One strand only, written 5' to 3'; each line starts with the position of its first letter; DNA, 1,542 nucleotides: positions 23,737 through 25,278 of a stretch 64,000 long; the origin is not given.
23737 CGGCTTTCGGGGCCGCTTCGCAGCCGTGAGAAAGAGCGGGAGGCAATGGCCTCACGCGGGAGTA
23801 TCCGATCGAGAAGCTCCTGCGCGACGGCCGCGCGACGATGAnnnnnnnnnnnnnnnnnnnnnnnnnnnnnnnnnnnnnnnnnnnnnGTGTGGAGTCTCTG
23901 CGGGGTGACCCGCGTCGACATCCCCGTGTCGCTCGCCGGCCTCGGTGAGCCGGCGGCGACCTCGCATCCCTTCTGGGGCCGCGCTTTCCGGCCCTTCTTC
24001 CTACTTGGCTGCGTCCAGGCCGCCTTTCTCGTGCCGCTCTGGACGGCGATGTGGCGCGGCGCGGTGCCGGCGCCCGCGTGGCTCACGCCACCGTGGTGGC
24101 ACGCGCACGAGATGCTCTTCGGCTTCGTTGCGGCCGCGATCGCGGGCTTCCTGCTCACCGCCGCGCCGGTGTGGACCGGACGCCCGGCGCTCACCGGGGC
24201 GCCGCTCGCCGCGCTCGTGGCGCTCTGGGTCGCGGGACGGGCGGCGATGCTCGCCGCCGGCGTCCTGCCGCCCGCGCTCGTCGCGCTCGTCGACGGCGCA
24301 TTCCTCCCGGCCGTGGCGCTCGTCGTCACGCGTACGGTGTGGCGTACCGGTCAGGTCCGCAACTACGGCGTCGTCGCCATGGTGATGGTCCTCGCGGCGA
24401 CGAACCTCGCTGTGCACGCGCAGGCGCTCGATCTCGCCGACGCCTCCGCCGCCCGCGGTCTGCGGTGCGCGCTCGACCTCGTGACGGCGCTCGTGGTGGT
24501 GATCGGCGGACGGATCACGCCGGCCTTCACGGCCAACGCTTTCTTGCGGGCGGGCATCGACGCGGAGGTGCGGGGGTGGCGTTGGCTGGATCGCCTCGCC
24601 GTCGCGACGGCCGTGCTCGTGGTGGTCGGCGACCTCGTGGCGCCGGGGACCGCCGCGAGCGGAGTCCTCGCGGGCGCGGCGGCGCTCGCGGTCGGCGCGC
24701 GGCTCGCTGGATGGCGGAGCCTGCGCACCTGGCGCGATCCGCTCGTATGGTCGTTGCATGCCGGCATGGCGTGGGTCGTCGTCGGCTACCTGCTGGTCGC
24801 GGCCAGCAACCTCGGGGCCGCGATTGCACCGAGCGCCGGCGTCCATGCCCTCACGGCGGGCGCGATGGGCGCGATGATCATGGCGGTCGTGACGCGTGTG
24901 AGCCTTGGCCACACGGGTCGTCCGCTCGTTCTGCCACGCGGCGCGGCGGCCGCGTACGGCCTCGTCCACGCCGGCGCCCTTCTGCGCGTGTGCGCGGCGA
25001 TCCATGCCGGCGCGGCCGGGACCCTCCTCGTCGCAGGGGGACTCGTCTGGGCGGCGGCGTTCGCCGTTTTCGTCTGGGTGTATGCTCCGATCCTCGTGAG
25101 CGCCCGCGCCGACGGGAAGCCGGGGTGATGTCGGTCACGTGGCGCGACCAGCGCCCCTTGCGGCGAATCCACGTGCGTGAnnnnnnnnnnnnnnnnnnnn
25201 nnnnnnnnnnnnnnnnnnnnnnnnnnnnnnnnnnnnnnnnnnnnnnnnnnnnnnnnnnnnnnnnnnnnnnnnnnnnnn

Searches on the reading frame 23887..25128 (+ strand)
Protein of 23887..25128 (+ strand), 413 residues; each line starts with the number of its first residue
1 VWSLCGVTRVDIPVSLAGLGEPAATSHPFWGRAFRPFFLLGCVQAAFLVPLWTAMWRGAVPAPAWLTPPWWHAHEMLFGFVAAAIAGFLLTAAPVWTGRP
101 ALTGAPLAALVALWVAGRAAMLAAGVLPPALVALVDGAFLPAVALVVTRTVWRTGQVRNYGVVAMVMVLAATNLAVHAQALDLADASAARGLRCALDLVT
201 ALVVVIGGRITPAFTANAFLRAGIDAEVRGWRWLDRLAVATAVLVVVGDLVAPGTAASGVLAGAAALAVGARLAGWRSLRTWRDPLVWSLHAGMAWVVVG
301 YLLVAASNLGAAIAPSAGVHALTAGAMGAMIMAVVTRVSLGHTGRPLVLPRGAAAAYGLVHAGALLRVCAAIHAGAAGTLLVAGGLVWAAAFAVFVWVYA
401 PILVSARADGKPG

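Call 18: search_protein_families(library=pfam, proteins=[window:23887-25128:+], max_evalue=0.001)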
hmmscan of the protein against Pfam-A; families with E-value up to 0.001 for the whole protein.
window:23887-25128:+ (413 aa): 1 family
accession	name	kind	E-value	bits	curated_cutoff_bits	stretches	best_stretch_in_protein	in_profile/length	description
PF05940.17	NnrS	-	1.2e-109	367.6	28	1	28-407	1-371/371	NnrS protein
